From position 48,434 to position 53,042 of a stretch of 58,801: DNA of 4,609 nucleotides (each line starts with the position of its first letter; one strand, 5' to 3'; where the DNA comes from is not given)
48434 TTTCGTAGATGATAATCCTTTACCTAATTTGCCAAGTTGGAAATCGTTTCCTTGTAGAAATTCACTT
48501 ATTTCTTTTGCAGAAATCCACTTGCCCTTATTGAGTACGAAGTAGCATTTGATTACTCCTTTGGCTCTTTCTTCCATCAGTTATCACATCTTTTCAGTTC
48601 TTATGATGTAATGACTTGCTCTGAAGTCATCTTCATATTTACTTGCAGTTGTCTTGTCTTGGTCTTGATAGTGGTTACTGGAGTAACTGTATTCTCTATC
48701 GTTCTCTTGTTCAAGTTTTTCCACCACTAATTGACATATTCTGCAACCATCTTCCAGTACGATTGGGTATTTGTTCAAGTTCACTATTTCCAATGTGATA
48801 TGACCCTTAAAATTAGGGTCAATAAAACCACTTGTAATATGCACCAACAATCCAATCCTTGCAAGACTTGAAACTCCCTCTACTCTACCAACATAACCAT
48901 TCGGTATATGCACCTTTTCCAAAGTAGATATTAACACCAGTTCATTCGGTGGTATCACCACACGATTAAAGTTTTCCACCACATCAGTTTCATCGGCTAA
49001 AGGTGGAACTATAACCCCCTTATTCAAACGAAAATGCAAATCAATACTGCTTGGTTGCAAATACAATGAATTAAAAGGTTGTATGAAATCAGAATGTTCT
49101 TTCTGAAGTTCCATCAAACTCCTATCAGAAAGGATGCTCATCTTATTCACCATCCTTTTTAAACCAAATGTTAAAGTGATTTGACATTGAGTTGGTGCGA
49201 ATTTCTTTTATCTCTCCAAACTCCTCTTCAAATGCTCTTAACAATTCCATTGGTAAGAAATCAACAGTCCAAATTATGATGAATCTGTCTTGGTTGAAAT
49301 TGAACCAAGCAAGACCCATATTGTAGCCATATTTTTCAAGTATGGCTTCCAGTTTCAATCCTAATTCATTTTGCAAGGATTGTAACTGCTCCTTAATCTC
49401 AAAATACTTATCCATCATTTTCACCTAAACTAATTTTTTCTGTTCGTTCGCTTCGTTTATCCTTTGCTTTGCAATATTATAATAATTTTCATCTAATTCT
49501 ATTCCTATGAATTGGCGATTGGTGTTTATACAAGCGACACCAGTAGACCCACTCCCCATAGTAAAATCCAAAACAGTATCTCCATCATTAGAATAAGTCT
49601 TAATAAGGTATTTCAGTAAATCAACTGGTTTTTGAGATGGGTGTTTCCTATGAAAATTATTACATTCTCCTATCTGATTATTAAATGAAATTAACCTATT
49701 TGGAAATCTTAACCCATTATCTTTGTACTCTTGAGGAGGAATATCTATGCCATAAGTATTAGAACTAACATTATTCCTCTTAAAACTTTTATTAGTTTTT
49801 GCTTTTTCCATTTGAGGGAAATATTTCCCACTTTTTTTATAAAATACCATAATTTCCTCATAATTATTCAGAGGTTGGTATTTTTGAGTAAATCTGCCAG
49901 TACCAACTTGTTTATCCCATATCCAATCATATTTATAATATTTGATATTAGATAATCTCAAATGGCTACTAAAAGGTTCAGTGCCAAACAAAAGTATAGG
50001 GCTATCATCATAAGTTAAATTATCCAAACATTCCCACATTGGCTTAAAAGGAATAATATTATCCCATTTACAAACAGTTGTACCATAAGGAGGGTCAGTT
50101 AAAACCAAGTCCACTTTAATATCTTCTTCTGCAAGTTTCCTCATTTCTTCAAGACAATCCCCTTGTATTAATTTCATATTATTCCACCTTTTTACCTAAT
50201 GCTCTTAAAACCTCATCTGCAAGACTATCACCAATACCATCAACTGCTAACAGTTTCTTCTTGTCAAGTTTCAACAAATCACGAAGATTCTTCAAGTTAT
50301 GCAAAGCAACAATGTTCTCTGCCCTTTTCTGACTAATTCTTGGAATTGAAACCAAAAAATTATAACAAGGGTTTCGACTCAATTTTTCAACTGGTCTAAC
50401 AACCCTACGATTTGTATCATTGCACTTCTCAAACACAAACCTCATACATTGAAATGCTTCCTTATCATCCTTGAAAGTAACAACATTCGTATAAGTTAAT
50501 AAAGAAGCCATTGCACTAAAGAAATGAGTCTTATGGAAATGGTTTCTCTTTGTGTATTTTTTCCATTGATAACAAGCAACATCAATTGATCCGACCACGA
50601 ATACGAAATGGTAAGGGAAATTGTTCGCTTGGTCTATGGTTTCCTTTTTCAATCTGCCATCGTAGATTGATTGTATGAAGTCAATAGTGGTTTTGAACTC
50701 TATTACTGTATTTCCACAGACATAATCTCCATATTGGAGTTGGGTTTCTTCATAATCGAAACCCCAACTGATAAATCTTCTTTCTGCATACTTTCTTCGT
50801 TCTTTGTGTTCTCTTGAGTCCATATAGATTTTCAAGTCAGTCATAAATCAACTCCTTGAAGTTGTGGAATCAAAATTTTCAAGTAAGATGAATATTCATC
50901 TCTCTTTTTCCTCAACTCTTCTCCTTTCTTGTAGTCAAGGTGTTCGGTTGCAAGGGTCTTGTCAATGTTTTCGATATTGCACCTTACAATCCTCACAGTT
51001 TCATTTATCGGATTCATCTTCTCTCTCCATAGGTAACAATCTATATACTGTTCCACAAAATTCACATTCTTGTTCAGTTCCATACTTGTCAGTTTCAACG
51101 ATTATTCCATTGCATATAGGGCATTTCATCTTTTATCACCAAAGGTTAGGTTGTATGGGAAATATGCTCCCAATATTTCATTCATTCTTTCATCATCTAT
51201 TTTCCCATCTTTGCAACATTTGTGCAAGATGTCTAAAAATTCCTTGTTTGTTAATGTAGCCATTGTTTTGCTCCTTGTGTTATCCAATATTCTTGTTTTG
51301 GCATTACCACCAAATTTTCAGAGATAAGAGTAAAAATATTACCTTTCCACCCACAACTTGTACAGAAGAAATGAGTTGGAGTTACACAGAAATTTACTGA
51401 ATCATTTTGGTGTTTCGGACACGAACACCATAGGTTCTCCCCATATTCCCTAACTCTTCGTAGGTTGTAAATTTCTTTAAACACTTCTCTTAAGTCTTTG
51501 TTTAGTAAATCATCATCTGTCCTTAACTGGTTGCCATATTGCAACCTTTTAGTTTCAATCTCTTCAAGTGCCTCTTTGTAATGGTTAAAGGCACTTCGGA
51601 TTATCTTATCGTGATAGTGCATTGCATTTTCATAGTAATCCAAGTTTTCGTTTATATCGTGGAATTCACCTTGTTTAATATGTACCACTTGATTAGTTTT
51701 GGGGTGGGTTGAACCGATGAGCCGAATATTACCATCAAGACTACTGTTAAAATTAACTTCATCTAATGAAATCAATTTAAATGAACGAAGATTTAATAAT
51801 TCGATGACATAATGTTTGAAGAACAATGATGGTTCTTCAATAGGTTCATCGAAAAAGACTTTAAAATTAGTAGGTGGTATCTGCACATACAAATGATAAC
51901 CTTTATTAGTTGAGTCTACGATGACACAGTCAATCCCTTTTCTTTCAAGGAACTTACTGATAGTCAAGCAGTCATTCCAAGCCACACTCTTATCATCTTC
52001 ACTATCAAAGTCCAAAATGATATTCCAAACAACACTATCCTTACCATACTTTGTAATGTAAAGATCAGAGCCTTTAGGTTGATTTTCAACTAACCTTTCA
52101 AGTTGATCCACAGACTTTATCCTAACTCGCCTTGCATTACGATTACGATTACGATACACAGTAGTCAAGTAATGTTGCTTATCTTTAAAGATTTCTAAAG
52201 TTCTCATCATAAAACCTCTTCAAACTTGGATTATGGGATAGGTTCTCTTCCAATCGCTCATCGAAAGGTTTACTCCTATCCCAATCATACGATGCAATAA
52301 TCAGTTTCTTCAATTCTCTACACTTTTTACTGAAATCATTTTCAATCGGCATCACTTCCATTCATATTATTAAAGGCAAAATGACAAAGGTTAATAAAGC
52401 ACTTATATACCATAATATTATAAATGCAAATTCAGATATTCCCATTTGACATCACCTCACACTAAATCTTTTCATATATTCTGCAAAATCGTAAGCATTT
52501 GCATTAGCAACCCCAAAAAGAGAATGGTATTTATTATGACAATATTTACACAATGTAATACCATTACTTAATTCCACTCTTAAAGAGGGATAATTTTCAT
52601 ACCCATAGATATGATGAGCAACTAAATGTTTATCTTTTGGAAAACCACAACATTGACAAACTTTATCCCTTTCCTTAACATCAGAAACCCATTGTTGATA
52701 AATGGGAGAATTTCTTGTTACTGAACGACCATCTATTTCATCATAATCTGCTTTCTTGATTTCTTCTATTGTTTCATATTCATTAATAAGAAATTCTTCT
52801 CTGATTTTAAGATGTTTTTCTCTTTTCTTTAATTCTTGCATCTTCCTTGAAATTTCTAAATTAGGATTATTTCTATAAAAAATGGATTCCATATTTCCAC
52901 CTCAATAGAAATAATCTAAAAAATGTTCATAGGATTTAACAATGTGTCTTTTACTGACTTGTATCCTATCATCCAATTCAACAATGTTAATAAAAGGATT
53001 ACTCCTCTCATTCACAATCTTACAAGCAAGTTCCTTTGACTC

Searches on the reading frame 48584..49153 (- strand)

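Call 9: search_protein_families(library=phrogs, proteins=[window:48584-49153:-], max_evalue=0.001)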
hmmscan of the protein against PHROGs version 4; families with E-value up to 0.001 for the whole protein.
window:48584-49153:- (189 aa): 3 families
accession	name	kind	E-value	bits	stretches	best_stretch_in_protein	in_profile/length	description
phrog_1663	-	DNA, RNA and nucleotide metabolism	7.8e-43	147.7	1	3-184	47-229/303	dCTP deaminase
phrog_135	-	DNA, RNA and nucleotide metabolism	6.7e-13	49.9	1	53-149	173-266/463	dUTPase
phrog_23419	-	unknown function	0.00011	23.4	1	111-175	2-66/79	-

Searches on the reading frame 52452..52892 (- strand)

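Call 9: search_protein_families(library=phrogs, proteins=[window:52452-52892:-], max_evalue=0.001)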
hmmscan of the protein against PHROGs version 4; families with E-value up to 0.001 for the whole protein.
window:52452-52892:- (146 aa): 10 families
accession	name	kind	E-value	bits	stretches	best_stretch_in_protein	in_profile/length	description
phrog_1271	-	DNA, RNA and nucleotide metabolism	8.5e-12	46.1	1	40-124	247-317/361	HNH endonuclease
phrog_119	-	DNA, RNA and nucleotide metabolism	3.7e-10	40.2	1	13-128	145-260/443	HNH endonuclease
phrog_144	-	DNA, RNA and nucleotide metabolism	3.2e-09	37.7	1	57-124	64-134/175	HNH endonuclease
phrog_589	-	DNA, RNA and nucleotide metabolism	2.5e-08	34.9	1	17-121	40-137/179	HNH endonuclease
phrog_8446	-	DNA, RNA and nucleotide metabolism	3.5e-08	34.4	1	48-126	111-199/211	HNH endonuclease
phrog_5956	-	DNA, RNA and nucleotide metabolism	1.3e-07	32.4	1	68-133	50-118/138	HNH endonuclease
phrog_8048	-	DNA, RNA and nucleotide metabolism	4.5e-07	30.4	1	66-123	165-226/273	HNH endonuclease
phrog_5200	-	DNA, RNA and nucleotide metabolism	5.2e-06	27.5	1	74-133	38-93/154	HNH endonuclease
phrog_7370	-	DNA, RNA and nucleotide metabolism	0.0002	22.4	1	63-125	27-86/115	HNH endonuclease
phrog_7785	-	DNA, RNA and nucleotide metabolism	0.00026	22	1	37-121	32-110/147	HNH endonuclease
